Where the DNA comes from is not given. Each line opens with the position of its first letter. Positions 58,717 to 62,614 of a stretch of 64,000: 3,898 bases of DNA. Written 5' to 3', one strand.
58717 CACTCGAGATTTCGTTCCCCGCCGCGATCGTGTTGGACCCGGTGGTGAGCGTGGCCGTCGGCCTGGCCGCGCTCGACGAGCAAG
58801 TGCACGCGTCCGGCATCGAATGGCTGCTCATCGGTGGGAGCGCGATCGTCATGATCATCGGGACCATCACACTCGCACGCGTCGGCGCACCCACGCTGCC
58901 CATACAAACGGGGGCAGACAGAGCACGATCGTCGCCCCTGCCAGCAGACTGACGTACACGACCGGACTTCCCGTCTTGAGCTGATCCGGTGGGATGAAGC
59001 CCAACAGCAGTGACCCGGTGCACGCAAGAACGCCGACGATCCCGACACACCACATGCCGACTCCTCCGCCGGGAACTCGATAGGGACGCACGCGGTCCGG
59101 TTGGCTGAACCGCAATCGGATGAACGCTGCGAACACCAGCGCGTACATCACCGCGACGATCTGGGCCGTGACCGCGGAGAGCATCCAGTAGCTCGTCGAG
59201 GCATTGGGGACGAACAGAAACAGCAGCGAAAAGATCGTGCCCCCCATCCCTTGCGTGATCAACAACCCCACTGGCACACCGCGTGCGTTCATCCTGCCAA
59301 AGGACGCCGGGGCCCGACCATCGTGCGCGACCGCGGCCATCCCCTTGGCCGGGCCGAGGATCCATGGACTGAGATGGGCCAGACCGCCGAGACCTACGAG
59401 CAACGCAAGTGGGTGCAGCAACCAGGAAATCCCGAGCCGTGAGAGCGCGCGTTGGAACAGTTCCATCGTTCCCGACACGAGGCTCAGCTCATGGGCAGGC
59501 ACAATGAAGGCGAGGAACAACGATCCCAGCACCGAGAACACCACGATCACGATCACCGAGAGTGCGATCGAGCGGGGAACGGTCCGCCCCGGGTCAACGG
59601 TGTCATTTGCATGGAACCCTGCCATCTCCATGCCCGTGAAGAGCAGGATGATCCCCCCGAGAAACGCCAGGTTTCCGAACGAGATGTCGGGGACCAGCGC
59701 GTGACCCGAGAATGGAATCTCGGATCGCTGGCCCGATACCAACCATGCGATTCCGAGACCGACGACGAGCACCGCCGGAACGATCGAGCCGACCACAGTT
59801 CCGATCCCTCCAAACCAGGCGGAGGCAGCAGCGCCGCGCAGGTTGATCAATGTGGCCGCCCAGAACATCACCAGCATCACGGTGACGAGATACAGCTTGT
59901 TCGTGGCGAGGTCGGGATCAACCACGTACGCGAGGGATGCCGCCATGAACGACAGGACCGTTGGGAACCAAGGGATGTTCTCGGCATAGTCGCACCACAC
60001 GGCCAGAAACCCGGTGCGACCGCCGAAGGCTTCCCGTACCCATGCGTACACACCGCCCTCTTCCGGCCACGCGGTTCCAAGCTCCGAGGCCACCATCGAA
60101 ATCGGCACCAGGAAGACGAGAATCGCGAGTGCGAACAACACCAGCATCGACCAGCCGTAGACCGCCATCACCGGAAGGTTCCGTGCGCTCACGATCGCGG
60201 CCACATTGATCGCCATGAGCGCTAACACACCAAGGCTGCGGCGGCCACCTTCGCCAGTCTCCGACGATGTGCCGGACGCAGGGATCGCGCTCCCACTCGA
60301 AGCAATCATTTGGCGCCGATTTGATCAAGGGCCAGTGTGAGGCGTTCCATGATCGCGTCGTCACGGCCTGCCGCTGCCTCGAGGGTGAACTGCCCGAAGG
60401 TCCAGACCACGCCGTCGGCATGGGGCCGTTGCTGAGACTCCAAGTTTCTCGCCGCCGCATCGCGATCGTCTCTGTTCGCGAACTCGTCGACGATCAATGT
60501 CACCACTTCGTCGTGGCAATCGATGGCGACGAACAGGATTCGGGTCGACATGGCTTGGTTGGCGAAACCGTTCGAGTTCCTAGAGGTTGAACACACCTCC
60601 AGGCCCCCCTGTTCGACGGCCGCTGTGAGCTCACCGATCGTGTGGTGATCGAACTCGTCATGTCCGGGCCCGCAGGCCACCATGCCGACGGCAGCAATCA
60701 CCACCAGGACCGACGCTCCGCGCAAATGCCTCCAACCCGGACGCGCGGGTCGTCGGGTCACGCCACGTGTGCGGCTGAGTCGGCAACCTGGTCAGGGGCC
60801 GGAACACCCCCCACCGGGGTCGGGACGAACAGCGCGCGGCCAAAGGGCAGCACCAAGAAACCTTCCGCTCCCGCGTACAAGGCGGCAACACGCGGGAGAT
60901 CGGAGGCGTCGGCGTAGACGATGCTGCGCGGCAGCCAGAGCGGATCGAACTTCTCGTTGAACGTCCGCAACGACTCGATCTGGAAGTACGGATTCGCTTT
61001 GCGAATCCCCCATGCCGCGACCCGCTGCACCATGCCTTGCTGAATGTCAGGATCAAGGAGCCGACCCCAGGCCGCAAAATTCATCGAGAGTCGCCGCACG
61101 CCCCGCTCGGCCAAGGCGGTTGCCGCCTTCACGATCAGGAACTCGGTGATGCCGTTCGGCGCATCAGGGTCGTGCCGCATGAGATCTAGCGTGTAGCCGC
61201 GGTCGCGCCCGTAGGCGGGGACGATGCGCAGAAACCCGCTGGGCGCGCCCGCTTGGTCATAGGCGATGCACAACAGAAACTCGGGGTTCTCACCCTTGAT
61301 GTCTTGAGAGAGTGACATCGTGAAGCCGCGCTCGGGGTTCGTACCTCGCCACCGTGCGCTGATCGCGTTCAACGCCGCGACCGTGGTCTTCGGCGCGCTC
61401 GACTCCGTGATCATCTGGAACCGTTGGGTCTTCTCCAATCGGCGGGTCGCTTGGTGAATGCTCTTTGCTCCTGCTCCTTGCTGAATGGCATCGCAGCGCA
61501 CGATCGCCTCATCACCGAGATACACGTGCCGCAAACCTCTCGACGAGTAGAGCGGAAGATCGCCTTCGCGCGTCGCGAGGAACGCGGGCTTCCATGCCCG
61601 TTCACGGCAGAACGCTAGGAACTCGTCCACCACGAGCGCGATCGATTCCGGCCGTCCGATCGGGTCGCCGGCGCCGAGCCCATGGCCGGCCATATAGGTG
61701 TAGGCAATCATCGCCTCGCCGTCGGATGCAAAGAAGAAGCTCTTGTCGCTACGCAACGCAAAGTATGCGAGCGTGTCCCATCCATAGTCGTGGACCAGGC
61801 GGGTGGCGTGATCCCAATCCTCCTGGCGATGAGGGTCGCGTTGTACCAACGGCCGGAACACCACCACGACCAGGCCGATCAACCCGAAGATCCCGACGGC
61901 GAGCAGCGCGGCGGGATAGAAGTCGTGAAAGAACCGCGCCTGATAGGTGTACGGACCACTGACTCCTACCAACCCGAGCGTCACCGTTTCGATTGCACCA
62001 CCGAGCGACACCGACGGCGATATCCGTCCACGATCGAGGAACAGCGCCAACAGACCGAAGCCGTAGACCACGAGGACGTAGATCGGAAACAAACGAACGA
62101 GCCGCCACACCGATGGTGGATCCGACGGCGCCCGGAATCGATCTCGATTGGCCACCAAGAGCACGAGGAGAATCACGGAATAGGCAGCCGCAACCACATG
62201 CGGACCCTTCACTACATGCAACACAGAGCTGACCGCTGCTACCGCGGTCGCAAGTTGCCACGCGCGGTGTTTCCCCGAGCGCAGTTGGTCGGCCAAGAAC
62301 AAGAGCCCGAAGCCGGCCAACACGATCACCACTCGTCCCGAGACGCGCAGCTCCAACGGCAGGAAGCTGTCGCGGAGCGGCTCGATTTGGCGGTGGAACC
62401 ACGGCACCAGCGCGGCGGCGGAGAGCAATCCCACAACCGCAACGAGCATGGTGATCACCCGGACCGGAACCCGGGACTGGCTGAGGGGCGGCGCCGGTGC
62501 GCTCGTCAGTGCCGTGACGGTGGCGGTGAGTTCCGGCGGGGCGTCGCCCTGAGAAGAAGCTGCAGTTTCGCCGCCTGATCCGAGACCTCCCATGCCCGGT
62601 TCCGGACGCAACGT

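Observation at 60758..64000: LysRS-first fusion to an MprF/DUF2156 lipid aminoacyl transferase (reverse of LysX)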

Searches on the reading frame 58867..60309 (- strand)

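Call 56: search_protein_families(library=pfam, proteins=[window:58867-60309:-], max_evalue=0.01)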
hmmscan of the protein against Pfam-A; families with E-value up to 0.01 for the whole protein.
window:58867-60309:- (480 aa): 2 families
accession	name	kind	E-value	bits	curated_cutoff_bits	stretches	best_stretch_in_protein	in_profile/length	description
PF13520.12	AA_permease_2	-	2.7e-57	195.1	27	1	26-457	1-424/427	Amino acid permease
PF00324.27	AA_permease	-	1.2e-17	64.2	24.6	1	47-471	22-459/470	Amino acid permease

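Call 66: search_protein_families(library=ncbifam, proteins=[window:58867-60309:-], max_evalue=0.001)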
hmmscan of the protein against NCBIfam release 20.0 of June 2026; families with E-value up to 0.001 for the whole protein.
window:58867-60309:- (480 aa): 15 families
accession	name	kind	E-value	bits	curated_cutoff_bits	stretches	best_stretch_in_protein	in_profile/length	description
TIGR03813.2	Gln_GABA_anti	equivalog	5.4e-124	414.8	650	1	25-471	3-455/479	glutamine/gamma-aminobutyrate antiporter GadC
NF053662.1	Glu_GABA_anti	equivalog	5e-117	391.8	640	1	27-473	3-445/468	glutamate/gamma-aminobutyrate antiporter GadC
NF040513.1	antiport_TyrP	equivalog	1.5e-89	300.8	630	1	25-470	4-455/465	tyrosine-tyramine antiporter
TIGR00910.1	2A0307_GadC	equivalog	1.8e-68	231.4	673.5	1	23-470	10-463/511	glutamate/gamma-aminobutyrate antiporter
TIGR00909.1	2A0306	subfamily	5.8e-20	71.6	556.8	1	23-417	2-391/429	amino acid transporter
TIGR00908.1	2A0305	equivalog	1.1e-17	64.1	381.75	1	24-417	7-388/442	ethanolamine permease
TIGR00905.1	2A0302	subfamily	3.5e-16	59.1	409.05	1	25-407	8-391/473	basic amino acid/polyamine antiporter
NF011775.0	PRK15238.1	equivalog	2.6e-14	52.9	400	1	26-282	9-281/500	glutamate/gamma-aminobutyrate family transporter YjeM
NF008466.1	PRK11357.1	equivalog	7.9e-14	51.4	800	1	23-277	7-262/446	fructoselysine/psicoselysine transporter FrlA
NF007929.0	PRK10644.1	equivalog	4.2e-12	45.5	574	1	47-396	40-372/445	arginine/agmatine antiporter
TIGR00911.1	2A0308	subfamily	7.8e-12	44.4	701.8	1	52-413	81-430/505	L-type amino acid transporter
NF008484.0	PRK11387.1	equivalog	1.3e-09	37.6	716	1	56-455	52-447/471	S-methylmethionine permease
TIGR03810.1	arg_ornith_anti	equivalog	8.1e-09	34.7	591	1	52-395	32-373/468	arginine-ornithine antiporter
TIGR00913.1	2A0310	subfamily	4.5e-08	32.3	578.7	1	55-401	38-392/480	amino acid permease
NF008272.0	PRK11049.1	equivalog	4.9e-07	29.1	732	1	88-421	88-421/470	D-serine/D-alanine/glycine transporter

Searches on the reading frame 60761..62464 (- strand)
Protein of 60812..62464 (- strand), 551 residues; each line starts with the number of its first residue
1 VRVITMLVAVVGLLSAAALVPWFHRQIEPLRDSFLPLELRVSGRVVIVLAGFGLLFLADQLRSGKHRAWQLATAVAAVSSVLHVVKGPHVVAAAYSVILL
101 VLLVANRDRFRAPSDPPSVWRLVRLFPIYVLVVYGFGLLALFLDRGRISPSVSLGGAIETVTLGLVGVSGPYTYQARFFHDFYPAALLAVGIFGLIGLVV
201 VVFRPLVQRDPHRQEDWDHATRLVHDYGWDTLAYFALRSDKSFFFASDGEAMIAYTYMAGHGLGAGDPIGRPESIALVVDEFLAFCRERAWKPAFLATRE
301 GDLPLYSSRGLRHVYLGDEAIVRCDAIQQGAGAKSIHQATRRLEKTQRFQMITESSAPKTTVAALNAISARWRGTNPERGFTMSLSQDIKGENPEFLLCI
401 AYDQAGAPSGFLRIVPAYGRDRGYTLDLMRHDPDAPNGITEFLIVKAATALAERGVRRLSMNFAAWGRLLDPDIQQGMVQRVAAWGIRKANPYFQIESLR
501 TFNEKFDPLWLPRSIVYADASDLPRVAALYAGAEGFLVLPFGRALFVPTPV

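Call 39: search_solved_structures(query=window:60761-62140:-, max_evalue=0.001, show_alignments=3)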
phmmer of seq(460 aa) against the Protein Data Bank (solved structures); distinct sequences matched with E-value up to 0.001: 10.
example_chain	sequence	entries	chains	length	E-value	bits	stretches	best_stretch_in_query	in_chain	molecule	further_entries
4v36_A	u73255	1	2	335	2.1e-31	112.4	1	112-419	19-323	LYSYL-TRNA-DEPENDENT L-YSYL-PHOSPHATIDYLGYCEROL SYNTHASE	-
4v34_A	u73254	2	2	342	7e-24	87.6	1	100-416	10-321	ALANYL-TRNA-DEPENDENT L-ALANYL- PHOPHATIDYLGLYCEROL SYNTHASE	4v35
9goe_A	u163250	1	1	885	2.2e-22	82.7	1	97-416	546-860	Phosphatidylglycerol lysyltransferase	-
9j8q_A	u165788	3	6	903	2.3e-22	82.6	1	97-416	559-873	Phosphatidylglycerol lysyltransferase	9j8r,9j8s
9w50_A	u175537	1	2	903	2.3e-22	82.6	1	97-416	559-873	Phosphatidylglycerol lysyltransferase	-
9w51_A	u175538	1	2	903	5.1e-22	81.5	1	97-416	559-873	Phosphatidylglycerol lysyltransferase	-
7f47_A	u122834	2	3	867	1.8e-19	73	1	78-419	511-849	Hypothetical conserved protein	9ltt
6lvf_B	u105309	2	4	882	1.3e-17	66.9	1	58-411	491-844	Low pH-inducible protein LpiA | Bifunctional lysylphosphatidylglycerol flippase/synthetase MprF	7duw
5vrv_A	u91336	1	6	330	3.7e-17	65.4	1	125-415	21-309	Protein regulated by acid pH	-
6lv0_A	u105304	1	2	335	1.6e-16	63.3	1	128-411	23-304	Low pH-inducible protein LpiA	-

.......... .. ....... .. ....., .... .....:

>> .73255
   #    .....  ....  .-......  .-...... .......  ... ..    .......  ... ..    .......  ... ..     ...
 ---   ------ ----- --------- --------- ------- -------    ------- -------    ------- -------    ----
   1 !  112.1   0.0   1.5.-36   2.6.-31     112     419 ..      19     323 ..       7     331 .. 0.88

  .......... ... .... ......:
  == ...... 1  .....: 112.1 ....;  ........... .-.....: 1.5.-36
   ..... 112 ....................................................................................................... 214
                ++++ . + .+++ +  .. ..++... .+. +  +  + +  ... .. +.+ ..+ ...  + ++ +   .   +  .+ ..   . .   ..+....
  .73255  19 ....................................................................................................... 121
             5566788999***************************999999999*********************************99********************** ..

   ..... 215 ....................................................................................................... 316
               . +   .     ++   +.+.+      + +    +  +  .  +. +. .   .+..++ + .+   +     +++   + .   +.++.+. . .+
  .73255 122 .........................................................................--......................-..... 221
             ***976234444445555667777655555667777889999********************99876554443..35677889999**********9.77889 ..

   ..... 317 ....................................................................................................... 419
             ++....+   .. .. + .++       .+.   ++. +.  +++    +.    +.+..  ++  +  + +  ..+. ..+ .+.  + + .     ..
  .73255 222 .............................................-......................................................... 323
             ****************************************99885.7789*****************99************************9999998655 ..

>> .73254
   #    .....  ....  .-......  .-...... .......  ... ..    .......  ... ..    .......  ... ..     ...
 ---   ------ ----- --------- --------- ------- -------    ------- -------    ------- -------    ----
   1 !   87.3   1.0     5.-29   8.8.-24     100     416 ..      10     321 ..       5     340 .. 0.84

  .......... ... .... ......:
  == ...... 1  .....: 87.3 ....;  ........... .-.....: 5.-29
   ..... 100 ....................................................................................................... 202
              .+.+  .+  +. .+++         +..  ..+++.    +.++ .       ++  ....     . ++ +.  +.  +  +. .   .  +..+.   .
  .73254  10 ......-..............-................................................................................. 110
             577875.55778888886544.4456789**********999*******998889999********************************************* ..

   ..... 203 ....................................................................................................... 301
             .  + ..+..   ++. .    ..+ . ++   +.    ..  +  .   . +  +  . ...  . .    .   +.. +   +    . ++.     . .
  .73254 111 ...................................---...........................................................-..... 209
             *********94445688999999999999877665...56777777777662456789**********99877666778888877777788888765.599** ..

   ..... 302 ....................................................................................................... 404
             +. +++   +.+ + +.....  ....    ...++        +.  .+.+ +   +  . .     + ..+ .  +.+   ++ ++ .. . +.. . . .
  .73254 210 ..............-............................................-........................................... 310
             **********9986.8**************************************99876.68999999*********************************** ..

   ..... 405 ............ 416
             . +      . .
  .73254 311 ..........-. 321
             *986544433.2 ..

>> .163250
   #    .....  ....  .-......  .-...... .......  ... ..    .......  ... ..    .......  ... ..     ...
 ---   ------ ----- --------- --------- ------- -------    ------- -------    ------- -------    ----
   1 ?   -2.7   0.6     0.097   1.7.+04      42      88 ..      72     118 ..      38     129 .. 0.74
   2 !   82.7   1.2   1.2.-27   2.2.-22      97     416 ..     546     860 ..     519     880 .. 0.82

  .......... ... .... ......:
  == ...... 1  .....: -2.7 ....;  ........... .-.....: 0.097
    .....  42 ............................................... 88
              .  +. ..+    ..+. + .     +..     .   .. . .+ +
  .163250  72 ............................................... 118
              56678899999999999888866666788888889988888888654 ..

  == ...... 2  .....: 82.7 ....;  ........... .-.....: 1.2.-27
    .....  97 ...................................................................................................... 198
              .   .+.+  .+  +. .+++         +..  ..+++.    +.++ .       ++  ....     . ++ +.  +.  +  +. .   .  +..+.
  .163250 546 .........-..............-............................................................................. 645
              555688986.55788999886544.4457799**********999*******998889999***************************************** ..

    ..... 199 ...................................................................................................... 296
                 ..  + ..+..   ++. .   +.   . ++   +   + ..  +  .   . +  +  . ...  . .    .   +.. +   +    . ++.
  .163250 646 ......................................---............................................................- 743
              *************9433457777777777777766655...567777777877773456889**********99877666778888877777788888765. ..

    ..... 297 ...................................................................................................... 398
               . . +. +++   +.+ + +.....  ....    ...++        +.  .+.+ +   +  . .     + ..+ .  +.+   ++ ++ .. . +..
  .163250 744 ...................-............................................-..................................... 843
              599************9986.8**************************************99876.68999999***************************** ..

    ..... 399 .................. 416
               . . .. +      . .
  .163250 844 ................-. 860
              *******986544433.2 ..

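Call 96: search_protein_representatives(protein=window:60812-62464:-)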
Query: 551 residues. Proteins with E-value up to 0.001 (for the whole library): 4783; up to 1e-10: 2856; up to 1e-30: 787. The best 150 are listed.
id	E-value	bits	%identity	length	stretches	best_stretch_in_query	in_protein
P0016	1.8e-249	845.2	65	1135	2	3-551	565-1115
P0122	6.8e-220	747.6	62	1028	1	5-549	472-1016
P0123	1.0e-174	598.5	54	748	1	1-548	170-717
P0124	3.5e-172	590.1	61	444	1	127-549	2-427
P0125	8.3e-161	552.6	50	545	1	41-550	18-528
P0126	2.2e-159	547.9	53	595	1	47-550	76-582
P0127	2.4e-158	544.5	48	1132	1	3-548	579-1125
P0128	1.3e-146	505.7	46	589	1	2-549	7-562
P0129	4.0e-146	504.1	46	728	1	12-548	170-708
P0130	5.3e-141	487.2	46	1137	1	40-541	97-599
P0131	5.1e-138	477.4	46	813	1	1-540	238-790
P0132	7.5e-138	476.8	46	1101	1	1-548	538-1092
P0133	1.4e-134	466.0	45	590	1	3-550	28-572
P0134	8.9e-134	463.4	51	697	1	37-537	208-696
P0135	2.5e-133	461.9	43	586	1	3-550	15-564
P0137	7.0e-122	424.1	51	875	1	97-551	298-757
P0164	8.6e-72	258.8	34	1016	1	3-544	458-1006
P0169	1.2e-69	251.7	35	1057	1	2-541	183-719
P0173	1.2e-68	248.4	35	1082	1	21-540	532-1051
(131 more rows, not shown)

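Call 97: search_protein_families(library=pfam, proteins=[P0130, P0131, P0129, P0123, P0164, P0169, P0173, P0137], max_evalue=0.0001)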
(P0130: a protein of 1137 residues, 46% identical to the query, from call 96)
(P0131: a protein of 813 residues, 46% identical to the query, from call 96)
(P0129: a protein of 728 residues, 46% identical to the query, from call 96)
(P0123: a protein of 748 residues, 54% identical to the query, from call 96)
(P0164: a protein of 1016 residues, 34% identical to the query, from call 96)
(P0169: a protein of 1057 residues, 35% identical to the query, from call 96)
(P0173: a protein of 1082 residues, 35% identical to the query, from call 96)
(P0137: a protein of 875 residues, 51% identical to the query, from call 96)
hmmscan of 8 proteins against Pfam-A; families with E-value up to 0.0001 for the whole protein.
P0130 (1137 aa): 3 families
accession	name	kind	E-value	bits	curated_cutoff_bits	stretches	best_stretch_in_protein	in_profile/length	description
PF00152.25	tRNA-synt_2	-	1.1e-81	274.8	25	1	794-1130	2-306/308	tRNA synthetases class II (D, K and N)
PF09924.15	LPG_synthase_C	-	2.6e-70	237.3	27.5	1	278-575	2-298/298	Phosphatidylglycerol lysyltransferase, C-terminal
PF01336.31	tRNA_anti-codon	-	1.4e-14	54.2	27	1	700-774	1-72/75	OB-fold nucleic acid binding domain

P0131 (813 aa): 2 families
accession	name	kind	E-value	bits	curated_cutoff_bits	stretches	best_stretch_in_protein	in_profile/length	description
PF09924.15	LPG_synthase_C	-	8.1e-66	222.5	27.5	1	457-766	3-297/298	Phosphatidylglycerol lysyltransferase, C-terminal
PF00152.25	tRNA-synt_2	-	1.5e-35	123.2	25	1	18-199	152-307/308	tRNA synthetases class II (D, K and N)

P0129 (728 aa): 2 families
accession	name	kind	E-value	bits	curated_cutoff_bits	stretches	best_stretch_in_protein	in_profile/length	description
PF09924.15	LPG_synthase_C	-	8.5e-70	235.6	27.5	1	380-677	2-298/298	Phosphatidylglycerol lysyltransferase, C-terminal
PF06271.18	RDD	-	5.4e-17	62.8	24.1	1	11-133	4-136/137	RDD family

P0123 (748 aa): 3 families
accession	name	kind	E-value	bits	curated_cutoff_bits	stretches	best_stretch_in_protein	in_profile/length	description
PF09924.15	LPG_synthase_C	-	2e-69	234.3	27.5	1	391-686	2-298/298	Phosphatidylglycerol lysyltransferase, C-terminal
PF01336.31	tRNA_anti-codon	-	8.4e-13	48.5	27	1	42-115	2-72/75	OB-fold nucleic acid binding domain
PF16995.10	tRNA-synt_2_TM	-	2.2e-05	24.8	26.8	1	175-307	12-153/215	Transmembrane region of lysyl-tRNA synthetase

P0164 (1016 aa): 2 families
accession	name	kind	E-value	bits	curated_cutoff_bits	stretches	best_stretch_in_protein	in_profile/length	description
PF09924.15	LPG_synthase_C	-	3.2e-66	223.9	27.5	1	685-978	3-298/298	Phosphatidylglycerol lysyltransferase, C-terminal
PF16995.10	tRNA-synt_2_TM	-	5.4e-06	26.8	26.8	1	457-613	7-168/215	Transmembrane region of lysyl-tRNA synthetase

P0169 (1057 aa): 2 families
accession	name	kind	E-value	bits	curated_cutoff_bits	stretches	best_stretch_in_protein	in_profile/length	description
PF09924.15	LPG_synthase_C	-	3.3e-67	227.1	27.5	1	403-696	4-297/298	Phosphatidylglycerol lysyltransferase, C-terminal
PF00756.26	Esterase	-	4.7e-22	79.4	22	1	816-1044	5-243/251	Putative esterase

P0173 (1082 aa): 1 family
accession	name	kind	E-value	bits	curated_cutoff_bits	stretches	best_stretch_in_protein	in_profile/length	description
PF09924.15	LPG_synthase_C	-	2.6e-64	217.6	27.5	1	733-1028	2-298/298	Phosphatidylglycerol lysyltransferase, C-terminal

P0137 (875 aa): 2 families
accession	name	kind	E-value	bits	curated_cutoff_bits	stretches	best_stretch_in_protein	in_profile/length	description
PF09924.15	LPG_synthase_C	-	1.5e-36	126.4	27.5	2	424-588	2-170/298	Phosphatidylglycerol lysyltransferase, C-terminal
PF00152.25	tRNA-synt_2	-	6.1e-08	32.5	25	1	110-138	268-296/308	tRNA synthetases class II (D, K and N)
